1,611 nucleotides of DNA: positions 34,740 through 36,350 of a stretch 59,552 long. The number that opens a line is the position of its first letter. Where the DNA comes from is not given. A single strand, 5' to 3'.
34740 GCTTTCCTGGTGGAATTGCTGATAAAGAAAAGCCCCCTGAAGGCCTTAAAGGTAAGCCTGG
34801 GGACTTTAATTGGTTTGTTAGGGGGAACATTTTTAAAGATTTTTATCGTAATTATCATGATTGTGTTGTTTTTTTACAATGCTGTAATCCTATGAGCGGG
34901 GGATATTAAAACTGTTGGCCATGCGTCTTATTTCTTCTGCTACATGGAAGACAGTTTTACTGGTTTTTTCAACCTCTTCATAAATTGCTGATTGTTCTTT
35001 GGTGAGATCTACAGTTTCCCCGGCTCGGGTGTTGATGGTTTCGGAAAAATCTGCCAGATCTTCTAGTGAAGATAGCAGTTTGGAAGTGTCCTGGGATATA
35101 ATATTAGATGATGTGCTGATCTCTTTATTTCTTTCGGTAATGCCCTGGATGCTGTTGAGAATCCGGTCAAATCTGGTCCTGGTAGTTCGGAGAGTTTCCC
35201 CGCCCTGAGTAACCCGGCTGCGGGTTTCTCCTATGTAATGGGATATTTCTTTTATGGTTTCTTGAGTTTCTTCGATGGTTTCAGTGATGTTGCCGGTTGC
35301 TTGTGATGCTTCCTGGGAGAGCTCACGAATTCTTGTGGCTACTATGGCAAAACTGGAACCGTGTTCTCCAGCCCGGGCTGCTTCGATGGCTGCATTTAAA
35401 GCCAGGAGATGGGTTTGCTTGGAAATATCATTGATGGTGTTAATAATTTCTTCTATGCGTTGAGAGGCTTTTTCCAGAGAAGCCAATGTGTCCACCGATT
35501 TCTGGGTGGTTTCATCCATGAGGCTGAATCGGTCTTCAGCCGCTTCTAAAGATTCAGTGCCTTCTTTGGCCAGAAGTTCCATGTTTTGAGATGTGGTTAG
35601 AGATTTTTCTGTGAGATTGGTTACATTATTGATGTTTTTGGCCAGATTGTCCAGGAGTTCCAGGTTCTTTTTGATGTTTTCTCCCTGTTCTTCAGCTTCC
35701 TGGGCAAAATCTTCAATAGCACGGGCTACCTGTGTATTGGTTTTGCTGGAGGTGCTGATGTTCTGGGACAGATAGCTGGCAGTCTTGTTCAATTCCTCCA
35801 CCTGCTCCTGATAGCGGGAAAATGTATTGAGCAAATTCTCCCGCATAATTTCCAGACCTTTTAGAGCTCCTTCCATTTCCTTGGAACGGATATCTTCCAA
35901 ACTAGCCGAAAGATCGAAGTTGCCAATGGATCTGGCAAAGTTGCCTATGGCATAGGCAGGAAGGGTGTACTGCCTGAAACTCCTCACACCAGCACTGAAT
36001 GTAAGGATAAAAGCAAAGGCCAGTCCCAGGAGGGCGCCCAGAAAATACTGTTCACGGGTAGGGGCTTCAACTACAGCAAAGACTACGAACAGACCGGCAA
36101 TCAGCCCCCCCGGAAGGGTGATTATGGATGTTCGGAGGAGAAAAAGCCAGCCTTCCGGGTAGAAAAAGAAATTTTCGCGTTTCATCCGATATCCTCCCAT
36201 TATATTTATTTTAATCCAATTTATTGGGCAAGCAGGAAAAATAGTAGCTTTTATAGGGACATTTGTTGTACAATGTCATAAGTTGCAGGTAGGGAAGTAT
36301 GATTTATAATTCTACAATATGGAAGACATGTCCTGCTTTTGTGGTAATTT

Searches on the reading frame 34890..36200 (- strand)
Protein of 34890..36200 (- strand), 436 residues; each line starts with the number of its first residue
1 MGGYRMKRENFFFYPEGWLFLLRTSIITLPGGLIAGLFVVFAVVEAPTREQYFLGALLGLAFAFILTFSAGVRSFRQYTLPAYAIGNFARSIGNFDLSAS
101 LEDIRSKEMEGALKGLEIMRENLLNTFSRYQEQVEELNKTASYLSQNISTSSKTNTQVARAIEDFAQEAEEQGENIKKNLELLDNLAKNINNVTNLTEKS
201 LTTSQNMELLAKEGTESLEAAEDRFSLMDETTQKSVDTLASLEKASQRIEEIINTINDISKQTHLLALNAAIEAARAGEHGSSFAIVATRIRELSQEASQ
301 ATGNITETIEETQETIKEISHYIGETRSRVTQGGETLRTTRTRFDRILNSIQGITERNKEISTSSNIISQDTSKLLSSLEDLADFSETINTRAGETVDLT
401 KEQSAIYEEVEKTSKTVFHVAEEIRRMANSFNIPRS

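Call 58: search_protein_families(library=pfam, proteins=[window:34890-36200:-], max_evalue=0.000001)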
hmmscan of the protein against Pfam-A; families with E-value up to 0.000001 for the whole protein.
window:34890-36200:- (436 aa): 1 family
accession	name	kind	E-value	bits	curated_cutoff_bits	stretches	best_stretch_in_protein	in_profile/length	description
PF00015.26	MCPsignal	-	5.3e-34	118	34.6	1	229-382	15-168/172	Methyl-accepting chemotaxis protein (MCP) signalling domain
